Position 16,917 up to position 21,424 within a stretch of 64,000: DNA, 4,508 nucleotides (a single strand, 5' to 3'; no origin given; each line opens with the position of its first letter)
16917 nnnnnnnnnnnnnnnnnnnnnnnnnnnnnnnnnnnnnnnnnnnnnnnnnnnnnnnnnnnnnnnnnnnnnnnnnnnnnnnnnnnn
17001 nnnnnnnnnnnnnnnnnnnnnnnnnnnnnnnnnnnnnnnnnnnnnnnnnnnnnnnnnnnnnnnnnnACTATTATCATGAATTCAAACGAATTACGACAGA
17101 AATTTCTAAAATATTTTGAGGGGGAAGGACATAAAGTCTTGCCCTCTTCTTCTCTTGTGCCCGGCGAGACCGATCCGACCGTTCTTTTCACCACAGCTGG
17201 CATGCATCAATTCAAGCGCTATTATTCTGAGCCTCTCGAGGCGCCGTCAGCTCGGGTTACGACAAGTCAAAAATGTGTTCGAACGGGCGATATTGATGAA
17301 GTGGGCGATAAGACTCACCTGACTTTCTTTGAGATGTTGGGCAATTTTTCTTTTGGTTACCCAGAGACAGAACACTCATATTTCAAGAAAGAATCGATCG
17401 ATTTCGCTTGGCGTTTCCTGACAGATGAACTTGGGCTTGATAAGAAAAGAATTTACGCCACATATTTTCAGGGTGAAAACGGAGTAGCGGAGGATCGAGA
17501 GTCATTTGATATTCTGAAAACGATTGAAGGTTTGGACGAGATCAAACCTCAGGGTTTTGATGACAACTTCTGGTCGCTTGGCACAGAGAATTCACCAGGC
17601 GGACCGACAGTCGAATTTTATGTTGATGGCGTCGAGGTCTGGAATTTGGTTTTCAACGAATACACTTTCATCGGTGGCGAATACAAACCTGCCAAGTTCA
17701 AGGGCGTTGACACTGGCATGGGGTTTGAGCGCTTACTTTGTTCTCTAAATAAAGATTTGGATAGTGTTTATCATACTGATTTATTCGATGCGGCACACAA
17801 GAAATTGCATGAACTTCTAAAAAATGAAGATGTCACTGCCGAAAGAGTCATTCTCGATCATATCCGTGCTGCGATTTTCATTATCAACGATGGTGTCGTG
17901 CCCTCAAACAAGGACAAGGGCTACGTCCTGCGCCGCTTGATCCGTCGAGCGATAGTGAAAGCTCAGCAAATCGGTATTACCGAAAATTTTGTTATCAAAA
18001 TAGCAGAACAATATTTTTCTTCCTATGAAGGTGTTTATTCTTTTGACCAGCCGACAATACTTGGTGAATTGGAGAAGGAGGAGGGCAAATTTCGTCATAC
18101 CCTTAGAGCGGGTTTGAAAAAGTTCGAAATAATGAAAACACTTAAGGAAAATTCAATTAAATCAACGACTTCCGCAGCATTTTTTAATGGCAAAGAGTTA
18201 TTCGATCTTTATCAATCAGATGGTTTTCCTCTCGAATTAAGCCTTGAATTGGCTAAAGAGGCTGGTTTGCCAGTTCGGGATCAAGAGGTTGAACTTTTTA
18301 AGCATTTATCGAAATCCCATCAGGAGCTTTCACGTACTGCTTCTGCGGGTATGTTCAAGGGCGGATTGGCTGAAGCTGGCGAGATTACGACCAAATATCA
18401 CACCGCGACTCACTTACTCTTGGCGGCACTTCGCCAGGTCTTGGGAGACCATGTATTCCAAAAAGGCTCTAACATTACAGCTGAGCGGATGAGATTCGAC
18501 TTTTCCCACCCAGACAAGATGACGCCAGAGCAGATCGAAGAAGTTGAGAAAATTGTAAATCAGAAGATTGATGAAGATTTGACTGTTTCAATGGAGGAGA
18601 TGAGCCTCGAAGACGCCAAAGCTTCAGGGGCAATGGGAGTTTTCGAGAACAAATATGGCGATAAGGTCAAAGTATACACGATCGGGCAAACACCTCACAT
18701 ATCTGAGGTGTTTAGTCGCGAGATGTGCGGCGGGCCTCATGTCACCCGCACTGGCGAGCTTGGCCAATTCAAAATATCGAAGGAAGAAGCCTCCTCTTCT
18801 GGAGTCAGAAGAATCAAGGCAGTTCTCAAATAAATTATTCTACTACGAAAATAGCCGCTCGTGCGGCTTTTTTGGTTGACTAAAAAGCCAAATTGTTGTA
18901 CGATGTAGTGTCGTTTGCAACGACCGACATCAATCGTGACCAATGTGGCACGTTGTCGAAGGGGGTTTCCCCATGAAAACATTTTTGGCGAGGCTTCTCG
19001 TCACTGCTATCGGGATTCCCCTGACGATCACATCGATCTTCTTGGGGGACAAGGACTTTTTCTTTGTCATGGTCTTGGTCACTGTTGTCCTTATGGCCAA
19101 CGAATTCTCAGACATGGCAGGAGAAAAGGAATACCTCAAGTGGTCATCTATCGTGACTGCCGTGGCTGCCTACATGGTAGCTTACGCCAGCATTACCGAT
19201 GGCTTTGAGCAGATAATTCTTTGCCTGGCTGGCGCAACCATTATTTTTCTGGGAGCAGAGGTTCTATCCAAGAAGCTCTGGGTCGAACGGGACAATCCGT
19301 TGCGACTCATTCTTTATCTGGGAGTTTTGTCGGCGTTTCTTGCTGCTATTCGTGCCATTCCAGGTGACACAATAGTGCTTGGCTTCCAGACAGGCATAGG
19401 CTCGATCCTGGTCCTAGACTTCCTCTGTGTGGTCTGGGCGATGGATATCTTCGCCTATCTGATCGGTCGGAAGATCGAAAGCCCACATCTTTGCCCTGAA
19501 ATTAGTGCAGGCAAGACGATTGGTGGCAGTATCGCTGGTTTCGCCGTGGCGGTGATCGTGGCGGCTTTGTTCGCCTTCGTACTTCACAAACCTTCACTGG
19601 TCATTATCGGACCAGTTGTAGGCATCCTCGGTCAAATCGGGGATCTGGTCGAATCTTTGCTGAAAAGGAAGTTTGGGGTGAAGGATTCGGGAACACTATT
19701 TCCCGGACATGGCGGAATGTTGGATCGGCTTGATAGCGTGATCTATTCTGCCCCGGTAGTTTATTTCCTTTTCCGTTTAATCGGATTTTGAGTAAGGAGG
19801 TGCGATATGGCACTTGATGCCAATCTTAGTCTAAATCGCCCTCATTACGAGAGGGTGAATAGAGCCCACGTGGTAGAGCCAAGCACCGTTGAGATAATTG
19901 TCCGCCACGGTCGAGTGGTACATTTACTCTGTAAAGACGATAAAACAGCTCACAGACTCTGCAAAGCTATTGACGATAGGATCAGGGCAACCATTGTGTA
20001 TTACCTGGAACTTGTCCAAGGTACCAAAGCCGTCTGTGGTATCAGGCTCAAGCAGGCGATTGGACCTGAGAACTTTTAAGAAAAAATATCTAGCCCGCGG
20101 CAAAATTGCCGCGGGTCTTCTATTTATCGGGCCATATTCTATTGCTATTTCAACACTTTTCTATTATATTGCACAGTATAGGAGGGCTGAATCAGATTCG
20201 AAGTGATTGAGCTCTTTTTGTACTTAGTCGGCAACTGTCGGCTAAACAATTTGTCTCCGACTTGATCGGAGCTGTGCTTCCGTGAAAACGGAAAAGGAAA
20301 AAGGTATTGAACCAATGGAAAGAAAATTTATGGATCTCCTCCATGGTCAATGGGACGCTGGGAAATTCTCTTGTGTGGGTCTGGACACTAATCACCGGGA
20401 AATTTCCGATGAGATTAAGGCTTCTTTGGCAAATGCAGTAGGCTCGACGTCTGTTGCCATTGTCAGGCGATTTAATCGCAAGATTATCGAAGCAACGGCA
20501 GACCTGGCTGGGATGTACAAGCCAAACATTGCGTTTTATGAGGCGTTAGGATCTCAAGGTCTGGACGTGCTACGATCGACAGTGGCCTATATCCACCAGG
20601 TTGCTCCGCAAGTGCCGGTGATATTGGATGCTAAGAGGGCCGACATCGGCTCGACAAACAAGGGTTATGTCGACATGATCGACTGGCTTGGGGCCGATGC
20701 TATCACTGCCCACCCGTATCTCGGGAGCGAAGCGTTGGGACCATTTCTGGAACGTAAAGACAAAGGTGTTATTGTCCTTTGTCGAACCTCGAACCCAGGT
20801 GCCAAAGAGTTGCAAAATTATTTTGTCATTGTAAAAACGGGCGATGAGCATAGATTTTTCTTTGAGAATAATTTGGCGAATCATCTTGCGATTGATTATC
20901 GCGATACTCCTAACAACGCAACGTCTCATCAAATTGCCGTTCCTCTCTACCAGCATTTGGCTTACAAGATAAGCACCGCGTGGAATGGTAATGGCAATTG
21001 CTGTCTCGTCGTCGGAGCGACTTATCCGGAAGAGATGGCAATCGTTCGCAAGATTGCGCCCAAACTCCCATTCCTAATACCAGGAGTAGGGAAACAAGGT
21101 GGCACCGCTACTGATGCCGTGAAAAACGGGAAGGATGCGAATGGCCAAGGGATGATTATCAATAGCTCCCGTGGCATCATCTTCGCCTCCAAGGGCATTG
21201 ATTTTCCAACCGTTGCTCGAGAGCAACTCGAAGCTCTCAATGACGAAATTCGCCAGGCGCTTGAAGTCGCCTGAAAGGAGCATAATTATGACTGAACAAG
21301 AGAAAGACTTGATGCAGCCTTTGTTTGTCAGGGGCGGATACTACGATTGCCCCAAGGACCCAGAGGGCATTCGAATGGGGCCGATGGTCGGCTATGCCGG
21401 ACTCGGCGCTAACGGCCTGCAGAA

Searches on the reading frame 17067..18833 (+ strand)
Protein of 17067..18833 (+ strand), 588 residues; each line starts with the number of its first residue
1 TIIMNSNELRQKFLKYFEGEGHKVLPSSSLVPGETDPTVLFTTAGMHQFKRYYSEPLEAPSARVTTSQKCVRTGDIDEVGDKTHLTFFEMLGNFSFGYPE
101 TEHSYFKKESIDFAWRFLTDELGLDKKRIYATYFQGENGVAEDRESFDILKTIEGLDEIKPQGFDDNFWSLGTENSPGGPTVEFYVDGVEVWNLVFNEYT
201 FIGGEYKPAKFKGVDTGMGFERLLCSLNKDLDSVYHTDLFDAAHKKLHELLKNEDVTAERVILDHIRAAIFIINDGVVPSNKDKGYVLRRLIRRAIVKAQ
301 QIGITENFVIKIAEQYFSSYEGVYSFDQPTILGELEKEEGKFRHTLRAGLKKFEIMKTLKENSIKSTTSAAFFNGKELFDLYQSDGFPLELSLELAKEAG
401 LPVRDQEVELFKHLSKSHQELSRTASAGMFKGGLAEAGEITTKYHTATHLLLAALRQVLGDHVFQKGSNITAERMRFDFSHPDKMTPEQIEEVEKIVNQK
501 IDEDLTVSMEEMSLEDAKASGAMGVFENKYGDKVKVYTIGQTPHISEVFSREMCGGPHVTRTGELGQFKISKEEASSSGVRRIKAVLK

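Call 17: search_protein_families(library=pfam, proteins=[window:17067-18833:+])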
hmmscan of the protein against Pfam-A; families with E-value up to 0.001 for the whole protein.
window:17067-18833:+ (588 aa): 2 families
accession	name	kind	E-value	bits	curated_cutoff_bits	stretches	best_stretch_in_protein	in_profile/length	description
PF01411.24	tRNA-synt_2c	-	6.7e-100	335.6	30.3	1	8-427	1-433/552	tRNA synthetases class II (A)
PF07973.19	tRNA_SAD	-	3.6e-14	52.9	24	1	534-583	1-43/44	Threonyl and Alanyl tRNA synthetase second additional domain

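Call 18: find_encoding_contigs(protein=window:17067-18833:+, flank=3000, max_places=10)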
Protein window:17067-18833:+ (588 aa): no gene with exactly this product is on record in the collection.

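Call 20: find_homologous_proteins(query=window:17067-18833:+, max_evalue=1e-50)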
Query window:17067-18833:+ (588 aa): 8000 proteins with E <= 1e-50 among 8000 candidates; the best 120 are listed.
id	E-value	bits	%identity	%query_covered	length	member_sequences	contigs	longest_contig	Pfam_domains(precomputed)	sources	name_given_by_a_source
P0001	0.0e+0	1327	100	100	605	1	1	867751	PF01411.25,PF07973.20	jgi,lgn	jgi:alanyl-tRNA synthetase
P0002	0.0e+0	1321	100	99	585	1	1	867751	PF01411.25,PF07973.20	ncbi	ncbi:MAG: alanine--tRNA ligase-related protein [Patescibacteria group bacterium]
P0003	0.0e+0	1063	81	99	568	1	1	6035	PF01411.25,PF07973.20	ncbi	-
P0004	1.5e-253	861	68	99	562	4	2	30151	PF01411.25,PF07973.20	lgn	-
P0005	1.5e-248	844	68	99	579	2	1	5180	PF01411.25,PF07973.20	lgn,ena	-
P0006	2.7e-244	830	66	99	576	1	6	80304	PF01411.25,PF07973.20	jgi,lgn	-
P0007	2.6e-242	824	63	99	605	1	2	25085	PF01411.25,PF07973.20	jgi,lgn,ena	-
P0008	1.3e-240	818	62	99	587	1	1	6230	PF01411.25,PF07973.20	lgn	-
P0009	1.7e-238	811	63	99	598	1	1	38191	PF01411.25,PF07973.20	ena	-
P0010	1.5e-235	801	65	99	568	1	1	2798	PF01411.25,PF07973.20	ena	-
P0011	4.6e-235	800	62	99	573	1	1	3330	PF01411.25,PF07973.20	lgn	-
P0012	2.7e-234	797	63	100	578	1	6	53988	PF01411.25,PF07973.20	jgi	-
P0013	5.5e-232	790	63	99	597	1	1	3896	PF01411.25,PF07973.20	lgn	-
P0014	1.2e-230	785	60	99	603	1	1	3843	PF01411.25,PF07973.20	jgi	jgi:alanyl-tRNA synthetase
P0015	4.5e-230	783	62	99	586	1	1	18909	PF01411.25,PF07973.20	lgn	-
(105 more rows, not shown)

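Call 22: find_encoding_contigs(protein=P0003, flank=5000, max_places=4)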
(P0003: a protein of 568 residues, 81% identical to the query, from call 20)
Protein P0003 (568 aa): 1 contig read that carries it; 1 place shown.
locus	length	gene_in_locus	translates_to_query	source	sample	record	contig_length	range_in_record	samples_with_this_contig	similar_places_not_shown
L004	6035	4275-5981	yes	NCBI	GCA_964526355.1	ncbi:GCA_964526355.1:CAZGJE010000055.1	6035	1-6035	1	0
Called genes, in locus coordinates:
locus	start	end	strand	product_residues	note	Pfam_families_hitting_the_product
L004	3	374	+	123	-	?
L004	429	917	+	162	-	PF13483:Lactamase_B_3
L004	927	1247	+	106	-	-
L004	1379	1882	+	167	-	PF02272:DHHA1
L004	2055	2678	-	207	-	-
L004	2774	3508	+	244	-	PF00557:Peptidase_M24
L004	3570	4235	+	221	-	PF01464:SLT, PF18013:Phage_lysozyme2 (faint)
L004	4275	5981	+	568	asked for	PF01411:tRNA-synt_2c, PF07973:tRNA_SAD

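Call 23: find_encoding_contigs(protein=P0004, flank=5000, max_places=4)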
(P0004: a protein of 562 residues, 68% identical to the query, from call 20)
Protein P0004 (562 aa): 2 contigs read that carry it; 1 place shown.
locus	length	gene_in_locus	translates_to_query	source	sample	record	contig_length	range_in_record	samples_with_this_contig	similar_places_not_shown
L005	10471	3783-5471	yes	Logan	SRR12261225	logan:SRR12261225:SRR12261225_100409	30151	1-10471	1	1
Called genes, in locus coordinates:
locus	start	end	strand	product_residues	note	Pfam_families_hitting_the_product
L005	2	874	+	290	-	?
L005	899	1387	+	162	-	PF13483:Lactamase_B_3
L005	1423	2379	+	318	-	PF01368:DHH, PF02272:DHHA1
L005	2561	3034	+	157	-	PF20603:Bact_hydrolase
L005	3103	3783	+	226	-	PF13406:SLT_2 (faint), PF01464:SLT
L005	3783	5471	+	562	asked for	PF01411:tRNA-synt_2c, PF07973:tRNA_SAD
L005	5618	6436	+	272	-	PF01148:CTP_transf_1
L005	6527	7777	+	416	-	PF06277:EutA (faint), PF06723:MreB_Mbl (weak), PF11104:PilM_2 (faint), PF14450:FtsA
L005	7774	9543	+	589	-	-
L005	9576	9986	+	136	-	PF03652:RuvX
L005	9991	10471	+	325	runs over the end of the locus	PF02618:YceG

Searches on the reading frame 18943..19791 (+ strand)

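Call 17: search_protein_families(library=pfam, proteins=[window:18943-19791:+])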
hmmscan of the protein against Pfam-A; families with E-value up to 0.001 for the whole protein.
window:18943-19791:+ (282 aa): 1 family
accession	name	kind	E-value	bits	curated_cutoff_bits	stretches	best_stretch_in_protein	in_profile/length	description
PF01148.25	CTP_transf_1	-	4e-47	161.7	24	1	16-279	2-263/264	Cytidylyltransferase family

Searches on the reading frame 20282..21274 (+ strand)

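Call 55: search_protein_families(library=pfam, proteins=[window:20282-21274:+], max_evalue=0.00001)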
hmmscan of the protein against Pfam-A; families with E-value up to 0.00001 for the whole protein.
window:20282-21274:+ (330 aa): 1 family
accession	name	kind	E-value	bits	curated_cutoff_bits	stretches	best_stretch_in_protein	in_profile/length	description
PF00215.30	OMPdecase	-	1.5e-25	90.9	27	1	31-179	4-124/221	Orotidine 5'-phosphate decarboxylase / HUMPS family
